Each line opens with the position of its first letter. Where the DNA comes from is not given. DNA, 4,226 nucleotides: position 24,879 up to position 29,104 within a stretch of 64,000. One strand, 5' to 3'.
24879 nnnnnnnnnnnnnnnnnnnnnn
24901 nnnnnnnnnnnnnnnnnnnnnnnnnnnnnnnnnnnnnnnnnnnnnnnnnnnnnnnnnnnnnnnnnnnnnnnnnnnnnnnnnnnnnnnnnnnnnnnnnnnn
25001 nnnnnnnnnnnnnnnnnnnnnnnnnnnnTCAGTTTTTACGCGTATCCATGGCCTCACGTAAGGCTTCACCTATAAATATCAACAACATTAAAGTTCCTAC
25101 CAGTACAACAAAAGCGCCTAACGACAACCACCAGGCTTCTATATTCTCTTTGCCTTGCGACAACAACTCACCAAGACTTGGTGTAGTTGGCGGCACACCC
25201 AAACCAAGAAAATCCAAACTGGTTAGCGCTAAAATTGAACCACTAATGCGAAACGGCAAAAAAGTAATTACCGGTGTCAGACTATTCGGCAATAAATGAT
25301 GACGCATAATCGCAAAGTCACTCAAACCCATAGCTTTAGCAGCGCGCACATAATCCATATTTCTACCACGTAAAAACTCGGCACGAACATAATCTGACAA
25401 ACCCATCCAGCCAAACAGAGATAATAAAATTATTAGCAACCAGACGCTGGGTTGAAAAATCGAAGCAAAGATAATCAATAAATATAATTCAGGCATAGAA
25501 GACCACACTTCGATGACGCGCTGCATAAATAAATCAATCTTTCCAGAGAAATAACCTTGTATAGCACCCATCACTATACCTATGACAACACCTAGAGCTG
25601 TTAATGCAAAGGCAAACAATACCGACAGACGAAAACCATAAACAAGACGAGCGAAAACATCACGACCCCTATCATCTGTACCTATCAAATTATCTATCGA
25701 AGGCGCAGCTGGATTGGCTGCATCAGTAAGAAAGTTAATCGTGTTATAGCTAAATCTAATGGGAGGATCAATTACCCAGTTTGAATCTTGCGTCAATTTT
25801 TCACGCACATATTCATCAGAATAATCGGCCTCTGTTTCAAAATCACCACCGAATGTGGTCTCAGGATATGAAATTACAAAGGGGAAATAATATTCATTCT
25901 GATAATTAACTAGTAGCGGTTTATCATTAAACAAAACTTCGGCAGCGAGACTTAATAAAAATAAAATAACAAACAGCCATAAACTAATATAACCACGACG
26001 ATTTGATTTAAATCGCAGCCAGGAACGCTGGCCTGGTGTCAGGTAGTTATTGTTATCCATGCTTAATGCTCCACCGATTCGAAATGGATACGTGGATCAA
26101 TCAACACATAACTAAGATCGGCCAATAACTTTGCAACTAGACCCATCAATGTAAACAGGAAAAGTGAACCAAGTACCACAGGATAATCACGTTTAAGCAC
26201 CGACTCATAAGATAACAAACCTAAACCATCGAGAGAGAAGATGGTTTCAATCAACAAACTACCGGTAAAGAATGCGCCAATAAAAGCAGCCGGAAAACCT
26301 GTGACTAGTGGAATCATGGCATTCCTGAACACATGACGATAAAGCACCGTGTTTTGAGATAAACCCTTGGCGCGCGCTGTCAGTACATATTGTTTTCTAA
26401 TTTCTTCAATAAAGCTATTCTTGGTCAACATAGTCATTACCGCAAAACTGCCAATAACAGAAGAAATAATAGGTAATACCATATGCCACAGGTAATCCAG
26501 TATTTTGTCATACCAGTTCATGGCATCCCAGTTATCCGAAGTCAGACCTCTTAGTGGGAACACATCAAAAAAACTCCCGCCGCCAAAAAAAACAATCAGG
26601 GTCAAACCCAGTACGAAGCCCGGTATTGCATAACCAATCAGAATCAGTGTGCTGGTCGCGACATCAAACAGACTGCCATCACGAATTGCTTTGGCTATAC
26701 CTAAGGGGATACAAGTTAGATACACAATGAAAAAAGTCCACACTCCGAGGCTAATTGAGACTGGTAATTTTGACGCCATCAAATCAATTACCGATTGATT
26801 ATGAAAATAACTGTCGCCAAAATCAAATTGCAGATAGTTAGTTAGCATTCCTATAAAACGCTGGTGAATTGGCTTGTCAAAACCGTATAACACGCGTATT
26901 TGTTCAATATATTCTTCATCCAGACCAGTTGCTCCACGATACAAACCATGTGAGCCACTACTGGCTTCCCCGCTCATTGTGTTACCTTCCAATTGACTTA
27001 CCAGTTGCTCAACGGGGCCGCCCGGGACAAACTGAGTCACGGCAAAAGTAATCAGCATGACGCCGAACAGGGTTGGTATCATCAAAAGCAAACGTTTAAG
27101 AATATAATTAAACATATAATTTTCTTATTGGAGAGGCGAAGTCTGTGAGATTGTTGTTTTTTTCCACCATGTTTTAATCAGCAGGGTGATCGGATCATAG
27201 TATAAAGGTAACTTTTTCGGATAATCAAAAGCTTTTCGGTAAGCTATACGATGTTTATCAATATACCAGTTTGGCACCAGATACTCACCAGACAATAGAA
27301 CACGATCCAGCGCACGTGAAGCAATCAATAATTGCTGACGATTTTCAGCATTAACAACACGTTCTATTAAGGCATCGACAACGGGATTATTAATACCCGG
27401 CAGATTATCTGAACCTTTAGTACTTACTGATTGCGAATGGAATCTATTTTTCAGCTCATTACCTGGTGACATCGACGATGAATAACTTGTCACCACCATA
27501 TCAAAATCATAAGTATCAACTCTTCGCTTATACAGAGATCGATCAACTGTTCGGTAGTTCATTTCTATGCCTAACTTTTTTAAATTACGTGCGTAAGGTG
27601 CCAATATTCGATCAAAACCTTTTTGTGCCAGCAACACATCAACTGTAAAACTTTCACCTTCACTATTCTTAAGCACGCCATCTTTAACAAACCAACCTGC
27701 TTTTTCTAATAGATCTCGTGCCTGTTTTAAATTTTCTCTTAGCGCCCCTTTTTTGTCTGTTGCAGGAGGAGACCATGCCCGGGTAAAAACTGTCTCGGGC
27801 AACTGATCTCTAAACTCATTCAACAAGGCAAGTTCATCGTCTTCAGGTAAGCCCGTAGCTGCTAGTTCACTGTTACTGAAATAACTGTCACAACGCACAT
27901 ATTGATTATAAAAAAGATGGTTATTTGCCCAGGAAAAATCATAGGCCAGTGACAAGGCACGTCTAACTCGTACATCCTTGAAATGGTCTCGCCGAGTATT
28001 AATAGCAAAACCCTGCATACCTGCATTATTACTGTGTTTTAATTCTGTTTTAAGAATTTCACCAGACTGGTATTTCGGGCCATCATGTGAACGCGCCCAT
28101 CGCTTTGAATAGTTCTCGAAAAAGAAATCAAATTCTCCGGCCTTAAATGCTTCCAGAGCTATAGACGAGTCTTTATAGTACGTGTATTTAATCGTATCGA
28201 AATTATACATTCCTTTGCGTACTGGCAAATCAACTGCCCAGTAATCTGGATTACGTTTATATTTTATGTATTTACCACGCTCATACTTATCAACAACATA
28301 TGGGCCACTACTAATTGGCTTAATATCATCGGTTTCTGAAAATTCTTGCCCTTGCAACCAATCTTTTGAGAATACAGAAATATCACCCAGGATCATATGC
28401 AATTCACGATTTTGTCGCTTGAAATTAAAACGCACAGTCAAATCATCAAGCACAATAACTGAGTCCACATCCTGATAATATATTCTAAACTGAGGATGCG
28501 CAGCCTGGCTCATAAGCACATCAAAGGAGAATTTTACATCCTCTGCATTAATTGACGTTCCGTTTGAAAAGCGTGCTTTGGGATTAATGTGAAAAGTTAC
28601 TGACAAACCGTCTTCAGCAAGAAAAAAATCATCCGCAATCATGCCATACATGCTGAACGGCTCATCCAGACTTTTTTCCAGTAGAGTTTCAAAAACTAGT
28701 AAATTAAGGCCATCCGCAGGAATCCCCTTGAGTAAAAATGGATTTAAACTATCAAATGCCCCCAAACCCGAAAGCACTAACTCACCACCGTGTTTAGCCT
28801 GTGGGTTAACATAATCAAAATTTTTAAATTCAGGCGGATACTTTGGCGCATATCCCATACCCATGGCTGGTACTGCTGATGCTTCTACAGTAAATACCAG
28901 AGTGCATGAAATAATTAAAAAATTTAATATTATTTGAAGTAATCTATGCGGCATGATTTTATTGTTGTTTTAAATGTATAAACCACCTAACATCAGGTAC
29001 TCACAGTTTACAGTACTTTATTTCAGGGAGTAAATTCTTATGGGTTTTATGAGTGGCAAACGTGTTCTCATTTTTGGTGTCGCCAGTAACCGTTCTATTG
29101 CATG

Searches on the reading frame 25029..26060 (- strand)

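Call 81: search_protein_families(library=pfam, proteins=[window:25029-26060:-], max_evalue=0.00001)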
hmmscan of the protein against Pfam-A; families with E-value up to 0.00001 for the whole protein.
window:25029-26060:- (343 aa): 2 families
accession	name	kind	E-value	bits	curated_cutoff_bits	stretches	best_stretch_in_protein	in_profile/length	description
PF00528.27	BPD_transp_1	-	5.4e-33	114.7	26.4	1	159-341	3-181/184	Binding-protein-dependent transport system inner membrane component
PF12911.12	OppC_N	-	2.1e-07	31.1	23.9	1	8-45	1-40/53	N-terminal TM domain of oligopeptide transport permease C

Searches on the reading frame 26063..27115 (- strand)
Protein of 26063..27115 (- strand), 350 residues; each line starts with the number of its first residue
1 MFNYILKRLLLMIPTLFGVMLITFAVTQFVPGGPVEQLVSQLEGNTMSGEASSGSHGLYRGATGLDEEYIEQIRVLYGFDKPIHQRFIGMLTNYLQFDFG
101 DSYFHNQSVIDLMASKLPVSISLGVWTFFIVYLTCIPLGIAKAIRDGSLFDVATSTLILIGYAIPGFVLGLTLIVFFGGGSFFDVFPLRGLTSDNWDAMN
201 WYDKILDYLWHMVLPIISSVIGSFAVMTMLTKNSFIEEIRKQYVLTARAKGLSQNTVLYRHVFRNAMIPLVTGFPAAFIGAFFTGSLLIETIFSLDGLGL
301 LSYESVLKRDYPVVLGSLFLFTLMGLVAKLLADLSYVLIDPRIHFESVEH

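Call 81: search_protein_families(library=pfam, proteins=[window:26063-27115:-], max_evalue=0.00001)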
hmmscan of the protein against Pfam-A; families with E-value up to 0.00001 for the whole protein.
window:26063-27115:- (350 aa): 1 family
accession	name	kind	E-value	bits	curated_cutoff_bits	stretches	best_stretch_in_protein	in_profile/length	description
PF00528.27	BPD_transp_1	-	1.1e-33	116.9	26.4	1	136-343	2-182/184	Binding-protein-dependent transport system inner membrane component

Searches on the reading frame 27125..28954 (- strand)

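Call 81: search_protein_families(library=pfam, proteins=[window:27125-28954:-], max_evalue=0.00001)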
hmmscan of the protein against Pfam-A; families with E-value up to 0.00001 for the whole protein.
window:27125-28954:- (609 aa): 1 family
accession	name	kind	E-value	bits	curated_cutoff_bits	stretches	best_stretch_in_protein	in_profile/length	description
PF00496.27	SBP_bac_5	-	1.2e-70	238.9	32.4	1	104-505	4-360/368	Bacterial extracellular solute-binding proteins, family 5 Middle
